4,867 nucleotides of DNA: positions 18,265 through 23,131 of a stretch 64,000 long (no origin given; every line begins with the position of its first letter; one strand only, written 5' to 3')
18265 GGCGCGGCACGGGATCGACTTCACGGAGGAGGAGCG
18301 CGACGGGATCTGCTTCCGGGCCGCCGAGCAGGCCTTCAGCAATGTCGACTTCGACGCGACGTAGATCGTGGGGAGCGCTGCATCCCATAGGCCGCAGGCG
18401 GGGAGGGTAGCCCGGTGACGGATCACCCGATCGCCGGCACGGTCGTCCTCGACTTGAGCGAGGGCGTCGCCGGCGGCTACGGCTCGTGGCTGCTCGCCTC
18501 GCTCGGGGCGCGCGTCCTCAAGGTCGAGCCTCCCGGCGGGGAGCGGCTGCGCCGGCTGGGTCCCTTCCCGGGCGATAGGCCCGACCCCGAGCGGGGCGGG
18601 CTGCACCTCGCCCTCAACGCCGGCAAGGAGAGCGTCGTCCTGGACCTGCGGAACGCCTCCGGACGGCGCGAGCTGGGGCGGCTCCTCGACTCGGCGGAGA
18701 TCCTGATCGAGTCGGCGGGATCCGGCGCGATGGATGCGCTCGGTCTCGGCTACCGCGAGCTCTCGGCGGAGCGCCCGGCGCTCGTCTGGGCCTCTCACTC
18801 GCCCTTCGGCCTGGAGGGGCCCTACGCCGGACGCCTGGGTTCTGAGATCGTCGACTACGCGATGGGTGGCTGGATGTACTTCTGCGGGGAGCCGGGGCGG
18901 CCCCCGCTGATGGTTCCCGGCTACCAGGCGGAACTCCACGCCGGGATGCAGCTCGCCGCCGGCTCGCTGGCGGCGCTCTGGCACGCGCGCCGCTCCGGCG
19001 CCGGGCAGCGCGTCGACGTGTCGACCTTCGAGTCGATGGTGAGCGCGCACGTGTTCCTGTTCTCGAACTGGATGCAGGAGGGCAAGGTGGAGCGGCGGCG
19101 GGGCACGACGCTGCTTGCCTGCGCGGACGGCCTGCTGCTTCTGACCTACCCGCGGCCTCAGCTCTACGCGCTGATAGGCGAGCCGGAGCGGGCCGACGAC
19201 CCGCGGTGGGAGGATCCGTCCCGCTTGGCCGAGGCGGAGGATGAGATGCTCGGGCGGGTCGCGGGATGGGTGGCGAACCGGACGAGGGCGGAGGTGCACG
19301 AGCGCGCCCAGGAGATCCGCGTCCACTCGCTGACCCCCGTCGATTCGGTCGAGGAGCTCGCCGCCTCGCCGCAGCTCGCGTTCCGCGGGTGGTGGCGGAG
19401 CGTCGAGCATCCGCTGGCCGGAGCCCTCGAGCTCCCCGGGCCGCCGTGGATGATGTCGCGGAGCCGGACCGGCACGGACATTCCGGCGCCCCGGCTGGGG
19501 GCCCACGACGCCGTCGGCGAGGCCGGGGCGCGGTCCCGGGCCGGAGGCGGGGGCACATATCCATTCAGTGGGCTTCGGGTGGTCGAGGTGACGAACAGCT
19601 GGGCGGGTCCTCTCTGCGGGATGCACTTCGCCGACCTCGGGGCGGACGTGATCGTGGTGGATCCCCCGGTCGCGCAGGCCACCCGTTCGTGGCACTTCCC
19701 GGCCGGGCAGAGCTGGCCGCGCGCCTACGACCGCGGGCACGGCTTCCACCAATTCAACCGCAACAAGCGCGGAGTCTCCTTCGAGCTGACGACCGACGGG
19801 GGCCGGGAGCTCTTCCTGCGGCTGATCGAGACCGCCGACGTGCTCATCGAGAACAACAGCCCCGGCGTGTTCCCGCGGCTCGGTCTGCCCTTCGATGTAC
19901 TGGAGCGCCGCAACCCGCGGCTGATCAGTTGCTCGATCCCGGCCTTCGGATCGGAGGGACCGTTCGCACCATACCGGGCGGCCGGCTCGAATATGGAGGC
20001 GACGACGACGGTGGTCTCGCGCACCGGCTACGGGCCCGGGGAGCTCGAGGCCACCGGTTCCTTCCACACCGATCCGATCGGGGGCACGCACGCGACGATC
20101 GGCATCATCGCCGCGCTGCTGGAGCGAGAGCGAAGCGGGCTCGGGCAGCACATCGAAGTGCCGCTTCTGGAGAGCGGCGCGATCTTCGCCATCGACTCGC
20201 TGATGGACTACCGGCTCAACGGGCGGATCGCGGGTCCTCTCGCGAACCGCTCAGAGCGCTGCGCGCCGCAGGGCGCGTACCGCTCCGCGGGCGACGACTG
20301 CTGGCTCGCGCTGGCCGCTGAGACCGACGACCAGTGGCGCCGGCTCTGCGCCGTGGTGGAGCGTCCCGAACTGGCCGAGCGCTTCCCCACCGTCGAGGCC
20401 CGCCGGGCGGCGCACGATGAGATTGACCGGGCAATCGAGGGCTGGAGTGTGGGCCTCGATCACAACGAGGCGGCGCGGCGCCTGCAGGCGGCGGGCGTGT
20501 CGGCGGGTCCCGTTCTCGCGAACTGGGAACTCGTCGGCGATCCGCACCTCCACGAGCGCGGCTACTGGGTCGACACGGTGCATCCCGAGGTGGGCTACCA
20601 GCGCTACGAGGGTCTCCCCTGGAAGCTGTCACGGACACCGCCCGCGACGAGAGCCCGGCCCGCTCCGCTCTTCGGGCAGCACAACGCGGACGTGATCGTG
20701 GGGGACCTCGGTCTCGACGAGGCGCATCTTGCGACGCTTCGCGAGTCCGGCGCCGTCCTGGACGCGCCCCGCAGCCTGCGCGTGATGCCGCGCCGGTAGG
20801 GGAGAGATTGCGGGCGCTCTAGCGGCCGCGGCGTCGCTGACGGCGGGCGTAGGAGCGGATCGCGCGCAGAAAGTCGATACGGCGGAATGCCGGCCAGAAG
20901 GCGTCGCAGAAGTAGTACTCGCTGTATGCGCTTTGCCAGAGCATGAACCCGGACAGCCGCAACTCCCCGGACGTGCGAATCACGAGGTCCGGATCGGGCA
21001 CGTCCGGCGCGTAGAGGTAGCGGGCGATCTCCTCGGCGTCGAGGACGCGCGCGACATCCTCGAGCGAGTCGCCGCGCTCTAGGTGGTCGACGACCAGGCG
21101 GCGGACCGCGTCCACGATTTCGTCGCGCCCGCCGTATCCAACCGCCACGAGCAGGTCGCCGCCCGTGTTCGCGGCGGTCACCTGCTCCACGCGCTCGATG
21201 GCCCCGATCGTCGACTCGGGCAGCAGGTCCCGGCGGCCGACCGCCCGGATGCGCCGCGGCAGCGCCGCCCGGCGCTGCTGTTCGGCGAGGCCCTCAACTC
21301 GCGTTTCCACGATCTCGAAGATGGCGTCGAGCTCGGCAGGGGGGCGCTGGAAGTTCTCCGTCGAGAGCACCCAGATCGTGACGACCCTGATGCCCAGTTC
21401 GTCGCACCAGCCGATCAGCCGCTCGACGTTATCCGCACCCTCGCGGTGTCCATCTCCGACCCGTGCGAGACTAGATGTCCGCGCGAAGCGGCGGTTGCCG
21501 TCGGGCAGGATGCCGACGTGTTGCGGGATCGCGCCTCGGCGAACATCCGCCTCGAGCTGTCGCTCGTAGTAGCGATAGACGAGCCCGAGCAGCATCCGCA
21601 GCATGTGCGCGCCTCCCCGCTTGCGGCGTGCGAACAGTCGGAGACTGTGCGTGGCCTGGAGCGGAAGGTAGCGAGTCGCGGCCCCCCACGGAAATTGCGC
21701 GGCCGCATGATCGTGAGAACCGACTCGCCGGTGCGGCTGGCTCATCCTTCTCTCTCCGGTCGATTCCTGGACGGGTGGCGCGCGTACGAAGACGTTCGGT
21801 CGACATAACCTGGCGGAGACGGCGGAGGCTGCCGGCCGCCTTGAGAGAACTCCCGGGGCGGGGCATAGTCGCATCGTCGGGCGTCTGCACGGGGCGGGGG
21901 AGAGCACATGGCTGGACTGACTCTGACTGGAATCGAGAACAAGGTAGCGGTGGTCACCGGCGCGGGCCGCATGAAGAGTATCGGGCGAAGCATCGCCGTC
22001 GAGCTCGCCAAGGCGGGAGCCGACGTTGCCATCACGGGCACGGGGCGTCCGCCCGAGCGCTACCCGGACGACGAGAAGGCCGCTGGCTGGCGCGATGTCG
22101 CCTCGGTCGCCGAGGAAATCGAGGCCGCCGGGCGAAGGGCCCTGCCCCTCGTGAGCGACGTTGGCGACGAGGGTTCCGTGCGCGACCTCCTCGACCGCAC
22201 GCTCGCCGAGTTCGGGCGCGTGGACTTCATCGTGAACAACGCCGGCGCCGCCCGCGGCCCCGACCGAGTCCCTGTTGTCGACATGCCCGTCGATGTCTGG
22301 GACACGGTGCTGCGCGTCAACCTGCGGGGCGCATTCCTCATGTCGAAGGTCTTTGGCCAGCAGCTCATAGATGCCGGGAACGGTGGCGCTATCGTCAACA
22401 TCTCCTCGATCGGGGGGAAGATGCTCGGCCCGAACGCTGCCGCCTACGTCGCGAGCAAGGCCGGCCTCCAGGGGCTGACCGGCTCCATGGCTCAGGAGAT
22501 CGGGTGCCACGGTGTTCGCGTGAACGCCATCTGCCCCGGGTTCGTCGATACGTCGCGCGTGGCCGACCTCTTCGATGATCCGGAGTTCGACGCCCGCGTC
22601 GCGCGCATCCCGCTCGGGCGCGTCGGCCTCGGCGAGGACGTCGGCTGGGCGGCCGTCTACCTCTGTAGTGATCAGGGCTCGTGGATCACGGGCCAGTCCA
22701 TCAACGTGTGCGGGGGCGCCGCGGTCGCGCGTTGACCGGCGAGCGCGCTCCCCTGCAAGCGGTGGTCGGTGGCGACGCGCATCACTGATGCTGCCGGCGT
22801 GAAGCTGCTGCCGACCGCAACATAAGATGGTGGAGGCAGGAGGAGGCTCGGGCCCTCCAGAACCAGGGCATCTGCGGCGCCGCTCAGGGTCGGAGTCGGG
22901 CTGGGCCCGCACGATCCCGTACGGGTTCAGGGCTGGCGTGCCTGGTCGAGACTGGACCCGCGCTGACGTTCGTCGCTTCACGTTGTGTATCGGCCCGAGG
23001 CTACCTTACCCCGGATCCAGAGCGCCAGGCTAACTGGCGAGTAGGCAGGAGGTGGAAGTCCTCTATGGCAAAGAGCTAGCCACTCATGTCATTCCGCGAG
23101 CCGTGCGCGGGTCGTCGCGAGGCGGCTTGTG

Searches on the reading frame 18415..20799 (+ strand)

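Call 73: search_protein_families(library=pfam, proteins=[window:18415-20799:+], max_evalue=0.00001)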
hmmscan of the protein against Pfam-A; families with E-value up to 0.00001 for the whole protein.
window:18415-20799:+ (794 aa): 1 family
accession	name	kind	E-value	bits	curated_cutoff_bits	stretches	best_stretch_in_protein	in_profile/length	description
PF02515.22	CoA_transf_3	-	6e-171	568.9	23.3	2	385-757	2-366/366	CoA-transferase family III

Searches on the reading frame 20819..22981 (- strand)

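Call 73: search_protein_families(library=pfam, proteins=[window:20819-22981:-], max_evalue=0.00001)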
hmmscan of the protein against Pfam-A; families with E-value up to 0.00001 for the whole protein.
window:20819-22981:- (720 aa): 1 family
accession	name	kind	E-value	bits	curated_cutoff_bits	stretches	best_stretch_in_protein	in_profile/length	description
PF01255.24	Prenyltransf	-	1.1e-69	234.7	27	1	493-719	2-219/219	Putative undecaprenyl diphosphate synthase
